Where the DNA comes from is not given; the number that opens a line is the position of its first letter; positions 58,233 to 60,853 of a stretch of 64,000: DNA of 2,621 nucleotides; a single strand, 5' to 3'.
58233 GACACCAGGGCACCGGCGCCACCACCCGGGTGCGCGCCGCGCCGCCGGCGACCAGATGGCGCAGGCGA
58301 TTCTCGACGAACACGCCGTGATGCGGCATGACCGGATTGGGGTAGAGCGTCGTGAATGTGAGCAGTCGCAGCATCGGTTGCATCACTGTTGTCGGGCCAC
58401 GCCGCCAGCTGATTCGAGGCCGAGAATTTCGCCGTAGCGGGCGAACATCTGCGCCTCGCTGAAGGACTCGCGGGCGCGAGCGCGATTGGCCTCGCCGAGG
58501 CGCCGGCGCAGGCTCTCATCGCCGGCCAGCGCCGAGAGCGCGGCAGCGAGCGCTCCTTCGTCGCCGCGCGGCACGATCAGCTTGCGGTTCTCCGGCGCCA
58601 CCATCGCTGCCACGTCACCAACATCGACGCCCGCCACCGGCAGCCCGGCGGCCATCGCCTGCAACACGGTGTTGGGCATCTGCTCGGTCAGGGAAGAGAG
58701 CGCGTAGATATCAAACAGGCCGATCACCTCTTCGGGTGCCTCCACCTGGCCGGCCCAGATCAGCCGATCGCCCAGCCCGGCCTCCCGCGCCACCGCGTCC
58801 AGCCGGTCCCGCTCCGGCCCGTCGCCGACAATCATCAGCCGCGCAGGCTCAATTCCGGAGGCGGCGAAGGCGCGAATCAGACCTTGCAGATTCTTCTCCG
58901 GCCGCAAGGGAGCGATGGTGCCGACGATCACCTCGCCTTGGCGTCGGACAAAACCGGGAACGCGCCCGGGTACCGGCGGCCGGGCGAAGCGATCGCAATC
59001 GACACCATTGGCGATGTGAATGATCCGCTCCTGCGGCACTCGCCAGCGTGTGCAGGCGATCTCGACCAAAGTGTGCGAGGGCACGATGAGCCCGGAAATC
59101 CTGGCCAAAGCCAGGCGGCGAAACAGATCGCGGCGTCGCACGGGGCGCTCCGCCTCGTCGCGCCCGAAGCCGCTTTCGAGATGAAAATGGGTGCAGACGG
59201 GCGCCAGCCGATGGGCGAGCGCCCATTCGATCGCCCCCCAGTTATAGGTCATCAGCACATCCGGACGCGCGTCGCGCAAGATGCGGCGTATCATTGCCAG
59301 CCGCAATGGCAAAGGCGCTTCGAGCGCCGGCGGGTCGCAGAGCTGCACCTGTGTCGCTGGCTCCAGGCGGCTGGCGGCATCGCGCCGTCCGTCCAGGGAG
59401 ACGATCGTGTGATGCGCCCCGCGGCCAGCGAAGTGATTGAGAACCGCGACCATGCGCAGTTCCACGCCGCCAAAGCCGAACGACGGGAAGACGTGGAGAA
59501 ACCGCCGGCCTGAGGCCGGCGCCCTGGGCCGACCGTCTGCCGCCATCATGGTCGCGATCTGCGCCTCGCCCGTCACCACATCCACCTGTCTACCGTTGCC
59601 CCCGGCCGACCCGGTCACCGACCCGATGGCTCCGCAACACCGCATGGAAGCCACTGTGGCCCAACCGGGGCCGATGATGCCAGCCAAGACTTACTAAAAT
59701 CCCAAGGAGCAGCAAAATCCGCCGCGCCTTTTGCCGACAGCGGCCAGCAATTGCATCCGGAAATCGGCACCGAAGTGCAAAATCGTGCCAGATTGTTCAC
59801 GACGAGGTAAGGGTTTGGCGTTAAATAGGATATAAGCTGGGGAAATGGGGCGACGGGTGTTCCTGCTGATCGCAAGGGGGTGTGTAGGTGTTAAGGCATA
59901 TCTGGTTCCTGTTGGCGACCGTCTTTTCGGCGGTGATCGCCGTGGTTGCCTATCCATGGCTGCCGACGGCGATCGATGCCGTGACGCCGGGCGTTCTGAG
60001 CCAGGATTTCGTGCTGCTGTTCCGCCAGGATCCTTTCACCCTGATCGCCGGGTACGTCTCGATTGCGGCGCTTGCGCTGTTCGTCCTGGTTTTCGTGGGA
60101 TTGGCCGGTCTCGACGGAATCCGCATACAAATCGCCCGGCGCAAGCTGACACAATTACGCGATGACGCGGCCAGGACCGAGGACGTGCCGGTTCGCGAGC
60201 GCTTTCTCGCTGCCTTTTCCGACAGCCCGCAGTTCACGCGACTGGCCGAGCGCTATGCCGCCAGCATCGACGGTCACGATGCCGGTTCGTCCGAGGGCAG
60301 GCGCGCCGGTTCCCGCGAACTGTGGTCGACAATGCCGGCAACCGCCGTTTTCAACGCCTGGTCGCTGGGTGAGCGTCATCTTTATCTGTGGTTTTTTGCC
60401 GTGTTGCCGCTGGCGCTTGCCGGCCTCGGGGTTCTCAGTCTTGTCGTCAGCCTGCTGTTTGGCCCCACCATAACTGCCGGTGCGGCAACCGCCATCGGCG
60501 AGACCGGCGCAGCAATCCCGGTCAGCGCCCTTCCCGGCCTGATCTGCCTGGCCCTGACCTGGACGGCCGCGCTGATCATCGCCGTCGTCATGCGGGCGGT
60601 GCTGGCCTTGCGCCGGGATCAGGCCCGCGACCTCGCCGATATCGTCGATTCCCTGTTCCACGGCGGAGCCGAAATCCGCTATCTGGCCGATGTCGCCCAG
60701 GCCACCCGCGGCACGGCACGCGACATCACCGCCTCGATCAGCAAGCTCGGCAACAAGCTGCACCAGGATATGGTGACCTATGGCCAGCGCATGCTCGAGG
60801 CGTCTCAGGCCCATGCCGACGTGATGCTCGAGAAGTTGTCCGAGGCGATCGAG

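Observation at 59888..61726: Unassigned polytopic membrane protein with very long coiled-coil tail (ZorA-like layout) beside a glycosyltransferase/TPR locus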

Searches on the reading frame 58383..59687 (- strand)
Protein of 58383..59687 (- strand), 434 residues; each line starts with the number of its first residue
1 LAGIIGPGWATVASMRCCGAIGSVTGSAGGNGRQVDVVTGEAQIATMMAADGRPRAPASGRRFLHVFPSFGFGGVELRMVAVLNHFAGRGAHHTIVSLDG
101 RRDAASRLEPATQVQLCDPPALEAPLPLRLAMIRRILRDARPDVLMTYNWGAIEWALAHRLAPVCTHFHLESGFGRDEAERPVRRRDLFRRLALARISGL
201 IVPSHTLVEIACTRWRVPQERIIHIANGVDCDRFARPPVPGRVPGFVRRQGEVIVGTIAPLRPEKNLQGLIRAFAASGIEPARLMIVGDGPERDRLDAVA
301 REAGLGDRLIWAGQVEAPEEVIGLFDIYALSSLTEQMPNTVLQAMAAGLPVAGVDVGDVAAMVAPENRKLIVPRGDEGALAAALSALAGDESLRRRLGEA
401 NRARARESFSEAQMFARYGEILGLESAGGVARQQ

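Call 3: search_protein_families(library=pfam, proteins=[window:58383-59687:-], max_evalue=1)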
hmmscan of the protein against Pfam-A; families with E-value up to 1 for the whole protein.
window:58383-59687:- (434 aa): 4 families
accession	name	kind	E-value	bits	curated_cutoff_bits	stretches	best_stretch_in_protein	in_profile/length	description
PF00534.26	Glycos_transf_1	-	1e-27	97.2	26.4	1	250-403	13-171/172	Glycosyl transferases group 1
PF13692.12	Glyco_trans_1_4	-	2.8e-25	89.7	27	1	254-389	3-141/142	Glycosyl transferases group 1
PF13439.12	Glyco_transf_4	-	8.9e-17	62.1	28.5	1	72-233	1-170/170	Glycosyltransferase Family 4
PF13579.12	Glyco_trans_4_4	-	8.9e-13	49.3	29.7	1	73-228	1-158/158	Glycosyl transferase 4-like domain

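Call 4: search_protein_families(library=ncbifam, proteins=[window:58383-59687:-], max_evalue=1)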
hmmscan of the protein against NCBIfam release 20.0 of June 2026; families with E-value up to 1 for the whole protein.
window:58383-59687:- (434 aa): 30 families (the best 25 are shown)
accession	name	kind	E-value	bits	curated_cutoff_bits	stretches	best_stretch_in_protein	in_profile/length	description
TIGR03088.1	stp2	hypoth_equivalog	1.4e-56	192.1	409.05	1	64-421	5-369/374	TIGR03088 family PEP-CTERM/XrtA system glycosyltransferase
TIGR03999.1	thiol_BshA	equivalog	6.7e-25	87.8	273.7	1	199-420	147-368/375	N-acetyl-alpha-D-glucosaminyl L-malate synthase BshA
NF041876.1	EPS_EpsE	equivalog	1e-20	74.4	400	1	219-412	185-383/389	exopolysaccharide biosynthesis GT4 family glycosyltransferase EpsE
TIGR04063.1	stp3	hypoth_equivalog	1.3e-12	47.3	442.05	1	217-419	177-389/397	TIGR04063 family PEP-CTERM/XrtA system glycosyltransferase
NF038298.1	EPS_HpsO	equivalog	2.2e-12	46.5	575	1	196-411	146-373/388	hormogonium polysaccharide biosynthesis glycosyltransferase HpsO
NF047684.1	TeichurnBiosyTuaC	equivalog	3.9e-12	45.8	550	1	261-401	228-365/391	teichuronic acid biosynthesis protein TuaC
NF038229.1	Glyco4_Geo_Pelo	equivalog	4e-12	45.8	400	1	185-421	98-332/338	GPMC system family 4 glycosyltransferase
NF011726.0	PRK15179.1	equivalog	6.9e-12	44.5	733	1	134-418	393-687/694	Vi polysaccharide biosynthesis protein TviE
NF050063.1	ProtGlycPglJ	equivalog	9.6e-09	34.9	500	1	260-407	202-349/363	N-acetylgalactosamine-N,N'-diacetylbacillosaminyl-diphospho-undecaprenol 4-alpha-N-acetylgalactosaminyltransferase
NF007396.0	PRK09922.1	equivalog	1e-08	34.4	385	1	262-356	194-292/361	lipopolysaccharide 1,6-galactosyltransferase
NF038011.1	PelF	equivalog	1.5e-08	34.2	100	1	218-421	278-488/489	GT4 family glycosyltransferase PelF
TIGR02149.1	glgA_Coryne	subfamily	2.6e-08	33.4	302.4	1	297-414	253-379/391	glycogen synthase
TIGR04005.1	wcaL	equivalog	1.8e-07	30.3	537.6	1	195-397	172-379/406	colanic acid biosynthesis glycosyltransferase WcaL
NF050056.1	ProtGlycPglH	equivalog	4e-07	29.4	600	1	258-407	185-336/354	GalNAc-alpha-(1->4)-GalNAc-alpha-(1->3)-diNAcBac-PP-undecaprenol alpha-1,4-N-acetyl-D-galactosaminyltransferase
NF046085.1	XrtY_assoc_Gly1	equivalog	5.5e-07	28.8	400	1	264-420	221-379/387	XrtY-associated glycosyltransferase XYAG1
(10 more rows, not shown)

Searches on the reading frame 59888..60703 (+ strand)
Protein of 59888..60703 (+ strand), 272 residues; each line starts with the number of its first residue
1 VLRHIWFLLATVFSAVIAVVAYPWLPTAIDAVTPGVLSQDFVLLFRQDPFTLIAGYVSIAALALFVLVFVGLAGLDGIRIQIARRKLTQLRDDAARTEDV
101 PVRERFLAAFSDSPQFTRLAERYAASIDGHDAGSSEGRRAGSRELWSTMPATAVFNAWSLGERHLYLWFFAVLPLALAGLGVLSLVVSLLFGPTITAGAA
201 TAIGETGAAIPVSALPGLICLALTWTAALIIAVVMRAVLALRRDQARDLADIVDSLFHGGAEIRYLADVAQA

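Call 78: predict_structure(alignment_id=A4)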
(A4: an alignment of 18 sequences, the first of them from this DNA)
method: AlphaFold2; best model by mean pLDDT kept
length: 272 residues; sequences in the alignment: 18
mean_pLDDT: 85.8   pTM: 0.80
mean pLDDT of the five models: 85.8, 84.4, 84.3, 83.0, 82.1
residues with pLDDT >= 90: 156; 70-90: 77; 50-70: 27; < 50: 12
segments of 3 or more residues with pLDDT < 50: 134-139, 204-207
pLDDT, mean of each block of 10 residues (from residue 1): 93 97 91 81 85 95 97 95 95 82 89 93 88 51 78 91 88 96 92 63 51 85 96 96 94 84 70 79
secondary structure, 60 per line:
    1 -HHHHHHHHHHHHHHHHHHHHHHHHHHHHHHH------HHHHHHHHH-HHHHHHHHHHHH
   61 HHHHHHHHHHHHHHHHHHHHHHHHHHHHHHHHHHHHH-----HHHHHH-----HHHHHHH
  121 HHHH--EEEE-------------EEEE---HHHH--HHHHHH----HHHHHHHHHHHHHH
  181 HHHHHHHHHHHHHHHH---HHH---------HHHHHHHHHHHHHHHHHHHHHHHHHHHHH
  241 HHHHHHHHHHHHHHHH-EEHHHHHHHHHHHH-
elements in order: H2-32 H39-47 H49-97 H103-108 H114-124 E127-130 E144-147 H151-154 H157-162 H167-196 H212-256 H260-271
